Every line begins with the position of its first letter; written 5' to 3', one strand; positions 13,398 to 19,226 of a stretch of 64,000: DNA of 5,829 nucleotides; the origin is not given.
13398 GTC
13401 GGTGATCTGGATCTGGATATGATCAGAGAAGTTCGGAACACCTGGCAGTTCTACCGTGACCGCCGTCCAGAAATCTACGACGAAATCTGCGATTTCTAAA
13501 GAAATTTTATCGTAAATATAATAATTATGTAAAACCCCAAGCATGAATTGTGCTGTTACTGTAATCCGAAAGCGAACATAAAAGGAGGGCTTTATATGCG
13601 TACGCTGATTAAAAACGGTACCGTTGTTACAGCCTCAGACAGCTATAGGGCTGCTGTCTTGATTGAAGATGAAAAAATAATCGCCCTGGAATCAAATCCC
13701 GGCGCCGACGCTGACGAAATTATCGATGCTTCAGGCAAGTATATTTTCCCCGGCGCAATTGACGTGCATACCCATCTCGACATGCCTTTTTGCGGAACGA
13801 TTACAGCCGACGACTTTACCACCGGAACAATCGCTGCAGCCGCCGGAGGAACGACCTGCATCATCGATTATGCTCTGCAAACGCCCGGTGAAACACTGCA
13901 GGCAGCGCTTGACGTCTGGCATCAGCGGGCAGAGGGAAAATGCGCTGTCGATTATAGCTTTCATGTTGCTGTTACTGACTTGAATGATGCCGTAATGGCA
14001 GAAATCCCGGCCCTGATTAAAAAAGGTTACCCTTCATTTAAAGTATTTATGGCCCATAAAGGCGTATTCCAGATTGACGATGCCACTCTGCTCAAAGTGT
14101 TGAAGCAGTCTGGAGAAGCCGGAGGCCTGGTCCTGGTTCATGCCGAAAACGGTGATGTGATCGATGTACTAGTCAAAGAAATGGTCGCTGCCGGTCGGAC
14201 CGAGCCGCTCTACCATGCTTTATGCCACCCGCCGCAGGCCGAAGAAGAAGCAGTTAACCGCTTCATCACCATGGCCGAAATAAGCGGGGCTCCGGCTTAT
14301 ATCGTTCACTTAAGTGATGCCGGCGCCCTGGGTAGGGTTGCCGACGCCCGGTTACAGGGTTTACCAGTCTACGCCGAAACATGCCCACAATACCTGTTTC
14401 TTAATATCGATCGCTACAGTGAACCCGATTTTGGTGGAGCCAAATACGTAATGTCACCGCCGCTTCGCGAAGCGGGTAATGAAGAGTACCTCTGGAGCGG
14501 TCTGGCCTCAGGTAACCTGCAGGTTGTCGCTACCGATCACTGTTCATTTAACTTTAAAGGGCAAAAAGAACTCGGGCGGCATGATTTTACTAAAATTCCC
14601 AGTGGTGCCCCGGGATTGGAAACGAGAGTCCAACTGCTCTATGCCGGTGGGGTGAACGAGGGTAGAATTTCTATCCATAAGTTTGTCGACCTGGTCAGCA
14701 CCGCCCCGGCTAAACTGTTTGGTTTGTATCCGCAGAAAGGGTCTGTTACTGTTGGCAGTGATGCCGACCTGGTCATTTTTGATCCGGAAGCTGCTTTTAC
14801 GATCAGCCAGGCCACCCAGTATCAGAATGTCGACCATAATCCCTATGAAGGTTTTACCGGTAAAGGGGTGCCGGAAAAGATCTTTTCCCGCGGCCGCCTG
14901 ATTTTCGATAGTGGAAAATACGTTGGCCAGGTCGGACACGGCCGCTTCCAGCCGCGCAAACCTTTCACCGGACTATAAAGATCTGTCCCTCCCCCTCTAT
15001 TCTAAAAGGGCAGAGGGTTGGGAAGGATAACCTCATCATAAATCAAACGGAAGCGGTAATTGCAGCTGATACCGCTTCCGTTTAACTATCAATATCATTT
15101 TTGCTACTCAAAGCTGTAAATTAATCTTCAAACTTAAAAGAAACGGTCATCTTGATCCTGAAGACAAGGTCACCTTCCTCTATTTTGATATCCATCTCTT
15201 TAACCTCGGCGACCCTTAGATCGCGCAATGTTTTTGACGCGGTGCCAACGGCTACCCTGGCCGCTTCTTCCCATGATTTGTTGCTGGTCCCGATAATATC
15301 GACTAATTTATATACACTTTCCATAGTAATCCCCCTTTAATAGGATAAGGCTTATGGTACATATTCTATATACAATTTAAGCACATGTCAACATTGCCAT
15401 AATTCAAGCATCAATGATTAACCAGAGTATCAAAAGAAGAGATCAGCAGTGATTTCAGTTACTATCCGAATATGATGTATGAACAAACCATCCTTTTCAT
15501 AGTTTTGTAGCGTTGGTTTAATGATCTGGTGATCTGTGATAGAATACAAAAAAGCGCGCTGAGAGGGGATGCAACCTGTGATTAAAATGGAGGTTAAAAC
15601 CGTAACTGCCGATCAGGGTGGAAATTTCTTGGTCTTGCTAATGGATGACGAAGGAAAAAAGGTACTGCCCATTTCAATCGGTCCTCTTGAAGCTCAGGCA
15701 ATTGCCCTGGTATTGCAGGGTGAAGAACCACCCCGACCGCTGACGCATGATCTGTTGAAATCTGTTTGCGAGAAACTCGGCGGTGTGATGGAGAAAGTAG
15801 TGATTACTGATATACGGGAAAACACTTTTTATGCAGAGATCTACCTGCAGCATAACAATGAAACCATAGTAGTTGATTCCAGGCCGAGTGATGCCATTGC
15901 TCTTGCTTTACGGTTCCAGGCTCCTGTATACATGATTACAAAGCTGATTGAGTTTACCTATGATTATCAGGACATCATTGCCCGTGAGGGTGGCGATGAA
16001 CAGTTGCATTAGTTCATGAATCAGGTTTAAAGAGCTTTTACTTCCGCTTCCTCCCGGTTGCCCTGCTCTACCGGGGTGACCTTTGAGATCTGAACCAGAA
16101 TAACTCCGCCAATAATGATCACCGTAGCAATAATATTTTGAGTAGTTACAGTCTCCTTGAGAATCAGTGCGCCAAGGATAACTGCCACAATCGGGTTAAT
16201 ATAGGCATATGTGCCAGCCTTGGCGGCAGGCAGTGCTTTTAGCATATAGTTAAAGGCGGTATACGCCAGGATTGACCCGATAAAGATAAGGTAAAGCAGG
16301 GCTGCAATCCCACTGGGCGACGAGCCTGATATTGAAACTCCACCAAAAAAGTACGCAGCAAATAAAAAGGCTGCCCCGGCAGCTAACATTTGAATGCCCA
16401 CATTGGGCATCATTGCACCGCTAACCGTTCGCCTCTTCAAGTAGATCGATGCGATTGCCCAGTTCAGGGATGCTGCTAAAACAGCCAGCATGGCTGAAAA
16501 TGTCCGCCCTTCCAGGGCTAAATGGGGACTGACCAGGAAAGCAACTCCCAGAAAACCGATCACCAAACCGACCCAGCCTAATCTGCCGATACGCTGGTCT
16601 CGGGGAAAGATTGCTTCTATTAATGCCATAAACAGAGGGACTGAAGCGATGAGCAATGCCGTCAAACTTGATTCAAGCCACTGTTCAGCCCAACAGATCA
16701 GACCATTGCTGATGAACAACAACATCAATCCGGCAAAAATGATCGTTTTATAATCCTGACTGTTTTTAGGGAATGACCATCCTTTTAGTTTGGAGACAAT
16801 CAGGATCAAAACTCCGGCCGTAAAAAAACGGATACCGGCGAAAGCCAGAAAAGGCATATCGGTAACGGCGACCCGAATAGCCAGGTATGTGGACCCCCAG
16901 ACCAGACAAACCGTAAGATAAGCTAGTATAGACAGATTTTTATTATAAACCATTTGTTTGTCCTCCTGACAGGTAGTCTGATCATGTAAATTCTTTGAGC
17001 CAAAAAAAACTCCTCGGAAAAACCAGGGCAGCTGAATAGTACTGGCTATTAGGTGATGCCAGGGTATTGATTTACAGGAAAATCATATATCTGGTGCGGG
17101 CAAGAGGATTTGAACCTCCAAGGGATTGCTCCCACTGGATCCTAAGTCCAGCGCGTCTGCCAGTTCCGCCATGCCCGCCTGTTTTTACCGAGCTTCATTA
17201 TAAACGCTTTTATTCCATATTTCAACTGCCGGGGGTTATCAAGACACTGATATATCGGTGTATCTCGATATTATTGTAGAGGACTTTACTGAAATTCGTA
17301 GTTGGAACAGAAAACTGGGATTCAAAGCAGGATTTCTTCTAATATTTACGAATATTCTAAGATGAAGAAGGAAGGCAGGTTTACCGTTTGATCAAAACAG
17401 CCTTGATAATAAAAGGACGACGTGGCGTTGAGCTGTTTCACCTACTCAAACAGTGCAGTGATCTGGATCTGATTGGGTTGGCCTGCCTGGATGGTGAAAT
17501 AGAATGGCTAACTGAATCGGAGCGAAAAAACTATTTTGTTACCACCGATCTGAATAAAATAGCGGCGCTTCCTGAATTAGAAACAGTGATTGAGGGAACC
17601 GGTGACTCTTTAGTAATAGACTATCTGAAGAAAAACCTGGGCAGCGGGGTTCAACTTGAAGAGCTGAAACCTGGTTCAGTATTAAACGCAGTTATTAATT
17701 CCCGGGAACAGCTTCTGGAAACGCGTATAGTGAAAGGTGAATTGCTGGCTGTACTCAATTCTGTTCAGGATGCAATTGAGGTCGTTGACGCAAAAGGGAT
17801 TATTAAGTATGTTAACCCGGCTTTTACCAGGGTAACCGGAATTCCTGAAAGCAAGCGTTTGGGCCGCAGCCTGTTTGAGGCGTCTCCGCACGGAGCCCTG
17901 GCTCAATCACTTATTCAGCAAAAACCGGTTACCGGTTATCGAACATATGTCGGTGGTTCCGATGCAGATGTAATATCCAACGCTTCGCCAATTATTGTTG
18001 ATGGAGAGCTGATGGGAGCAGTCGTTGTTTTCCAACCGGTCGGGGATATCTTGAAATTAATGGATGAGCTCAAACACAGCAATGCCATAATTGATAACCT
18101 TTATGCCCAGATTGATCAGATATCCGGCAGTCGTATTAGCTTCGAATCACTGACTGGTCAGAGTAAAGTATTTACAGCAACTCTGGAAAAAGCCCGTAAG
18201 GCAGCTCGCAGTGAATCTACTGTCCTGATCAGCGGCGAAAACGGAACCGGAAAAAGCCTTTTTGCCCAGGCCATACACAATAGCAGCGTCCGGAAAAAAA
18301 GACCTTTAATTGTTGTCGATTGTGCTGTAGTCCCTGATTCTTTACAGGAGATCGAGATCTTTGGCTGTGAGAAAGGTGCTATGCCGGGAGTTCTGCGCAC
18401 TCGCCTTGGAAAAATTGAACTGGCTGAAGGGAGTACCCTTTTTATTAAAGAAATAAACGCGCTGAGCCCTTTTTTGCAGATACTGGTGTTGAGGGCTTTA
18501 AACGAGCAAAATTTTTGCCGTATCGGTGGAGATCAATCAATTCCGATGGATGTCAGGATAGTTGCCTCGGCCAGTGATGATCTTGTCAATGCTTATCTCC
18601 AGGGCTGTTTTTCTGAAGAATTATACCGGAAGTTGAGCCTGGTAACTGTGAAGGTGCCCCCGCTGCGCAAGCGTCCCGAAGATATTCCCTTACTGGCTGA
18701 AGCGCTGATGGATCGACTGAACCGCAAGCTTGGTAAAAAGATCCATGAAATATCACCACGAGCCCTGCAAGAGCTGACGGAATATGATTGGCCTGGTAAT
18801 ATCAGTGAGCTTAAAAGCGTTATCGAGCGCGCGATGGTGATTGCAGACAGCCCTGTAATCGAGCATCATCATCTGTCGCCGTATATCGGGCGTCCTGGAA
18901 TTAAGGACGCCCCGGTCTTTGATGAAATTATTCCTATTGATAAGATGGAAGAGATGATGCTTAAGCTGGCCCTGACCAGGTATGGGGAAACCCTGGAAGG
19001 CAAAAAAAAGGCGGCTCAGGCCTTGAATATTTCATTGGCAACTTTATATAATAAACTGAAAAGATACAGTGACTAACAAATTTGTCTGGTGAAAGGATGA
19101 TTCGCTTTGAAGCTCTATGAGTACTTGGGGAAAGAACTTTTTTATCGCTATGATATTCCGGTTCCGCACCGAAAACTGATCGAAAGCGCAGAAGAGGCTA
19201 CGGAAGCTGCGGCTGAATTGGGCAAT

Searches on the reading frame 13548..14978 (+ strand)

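Call 23: search_protein_families(library=pfam, proteins=[window:13548-14978:+], max_evalue=0.00001)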
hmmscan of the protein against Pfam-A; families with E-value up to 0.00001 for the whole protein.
window:13548-14978:+ (476 aa): 2 families
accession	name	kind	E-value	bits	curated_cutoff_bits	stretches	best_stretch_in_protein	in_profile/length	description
PF01979.26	Amidohydro_1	-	7.5e-22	78.5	25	1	65-450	1-343/345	Amidohydrolase family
PF07969.17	Amidohydro_3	-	3.7e-14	53.5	29.7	1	371-424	404-456/472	Amidohydrolase family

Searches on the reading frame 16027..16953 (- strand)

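Call 23: search_protein_families(library=pfam, proteins=[window:16027-16953:-], max_evalue=0.00001)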
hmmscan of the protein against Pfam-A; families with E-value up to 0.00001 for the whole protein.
window:16027-16953:- (308 aa): 1 family
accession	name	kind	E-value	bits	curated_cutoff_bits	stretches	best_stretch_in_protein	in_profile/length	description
PF00892.27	EamA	-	4e-38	131.2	28.2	2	154-287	3-133/135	EamA-like transporter family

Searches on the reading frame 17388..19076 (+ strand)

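Call 23: search_protein_families(library=pfam, proteins=[window:17388-19076:+], max_evalue=0.00001)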
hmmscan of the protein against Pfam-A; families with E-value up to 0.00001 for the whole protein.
window:17388-19076:+ (562 aa): 4 families
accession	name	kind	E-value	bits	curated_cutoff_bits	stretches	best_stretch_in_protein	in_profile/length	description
PF00158.32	Sigma54_activat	-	1.3e-47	162.1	20.2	1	256-421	2-167/168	Sigma-54 interaction domain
PF25601.1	AAA_lid_14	-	1.3e-24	86.3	27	1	427-501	1-75/87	AAA+ ATPase lid domain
PF14532.12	Sigma54_activ_2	-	7.2e-19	68.8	25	1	257-426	2-138/138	Sigma-54 interaction domain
PF00989.32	PAS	-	5.2e-09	36.5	22.6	1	119-218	3-113/113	PAS fold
